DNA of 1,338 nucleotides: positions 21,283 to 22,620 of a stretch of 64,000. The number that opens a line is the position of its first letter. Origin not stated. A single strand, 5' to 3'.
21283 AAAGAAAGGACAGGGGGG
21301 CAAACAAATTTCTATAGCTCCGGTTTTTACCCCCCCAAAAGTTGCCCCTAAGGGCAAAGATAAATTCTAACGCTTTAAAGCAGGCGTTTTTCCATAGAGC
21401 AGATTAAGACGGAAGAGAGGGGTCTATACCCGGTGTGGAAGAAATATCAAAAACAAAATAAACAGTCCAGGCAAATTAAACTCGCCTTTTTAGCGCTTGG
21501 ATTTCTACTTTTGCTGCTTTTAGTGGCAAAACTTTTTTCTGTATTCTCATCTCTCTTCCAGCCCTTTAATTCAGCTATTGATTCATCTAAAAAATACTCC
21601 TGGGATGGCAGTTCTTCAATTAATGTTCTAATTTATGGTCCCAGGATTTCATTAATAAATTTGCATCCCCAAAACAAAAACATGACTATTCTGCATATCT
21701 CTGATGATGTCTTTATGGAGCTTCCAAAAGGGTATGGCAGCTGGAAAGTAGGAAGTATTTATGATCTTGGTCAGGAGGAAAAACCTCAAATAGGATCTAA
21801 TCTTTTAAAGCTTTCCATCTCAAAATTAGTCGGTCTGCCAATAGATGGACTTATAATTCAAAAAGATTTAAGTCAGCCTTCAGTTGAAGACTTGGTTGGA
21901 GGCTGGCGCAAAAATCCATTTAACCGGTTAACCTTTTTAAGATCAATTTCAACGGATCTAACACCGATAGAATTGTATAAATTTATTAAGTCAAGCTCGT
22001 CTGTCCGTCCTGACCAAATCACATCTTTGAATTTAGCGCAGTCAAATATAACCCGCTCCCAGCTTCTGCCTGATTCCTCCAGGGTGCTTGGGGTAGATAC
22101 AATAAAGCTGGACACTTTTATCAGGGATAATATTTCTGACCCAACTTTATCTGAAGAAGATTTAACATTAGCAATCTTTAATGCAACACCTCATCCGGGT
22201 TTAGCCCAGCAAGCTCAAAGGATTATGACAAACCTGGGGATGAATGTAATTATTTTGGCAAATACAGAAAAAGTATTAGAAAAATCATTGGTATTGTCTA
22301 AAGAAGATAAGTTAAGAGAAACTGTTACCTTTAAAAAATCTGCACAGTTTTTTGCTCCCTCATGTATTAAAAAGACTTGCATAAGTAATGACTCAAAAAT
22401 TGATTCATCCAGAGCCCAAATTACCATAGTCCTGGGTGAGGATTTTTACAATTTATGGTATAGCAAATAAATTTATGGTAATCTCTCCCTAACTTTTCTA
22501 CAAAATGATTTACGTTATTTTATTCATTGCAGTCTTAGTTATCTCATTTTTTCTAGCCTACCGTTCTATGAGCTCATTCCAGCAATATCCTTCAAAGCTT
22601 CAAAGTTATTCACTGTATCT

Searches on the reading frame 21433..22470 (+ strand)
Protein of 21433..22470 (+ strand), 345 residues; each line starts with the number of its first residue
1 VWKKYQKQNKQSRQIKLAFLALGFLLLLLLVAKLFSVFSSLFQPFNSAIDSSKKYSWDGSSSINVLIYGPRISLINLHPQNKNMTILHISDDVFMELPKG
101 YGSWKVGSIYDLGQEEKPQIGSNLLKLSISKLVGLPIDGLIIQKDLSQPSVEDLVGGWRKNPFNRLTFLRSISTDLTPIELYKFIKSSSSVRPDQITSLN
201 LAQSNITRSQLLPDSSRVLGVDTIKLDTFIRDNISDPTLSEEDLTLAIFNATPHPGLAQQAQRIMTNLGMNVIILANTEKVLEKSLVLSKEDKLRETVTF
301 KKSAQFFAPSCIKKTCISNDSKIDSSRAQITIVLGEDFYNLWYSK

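Call 39: search_protein_families(library=ncbifam, proteins=[window:21433-22470:+], max_evalue=0.001)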
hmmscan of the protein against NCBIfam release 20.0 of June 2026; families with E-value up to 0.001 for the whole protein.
window:21433-22470:+ (345 aa): 0 families

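Call 47: search_protein_families(library=pfam, proteins=[window:21433-22470:+], max_evalue=0.01)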
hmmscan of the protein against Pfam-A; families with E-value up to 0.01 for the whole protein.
window:21433-22470:+ (345 aa): 1 family
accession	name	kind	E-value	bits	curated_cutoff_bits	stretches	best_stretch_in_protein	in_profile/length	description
PF13399.11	LytR_C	-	4.6e-07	31.1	22.2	1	243-338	1-86/86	LytR cell envelope-related transcriptional attenuator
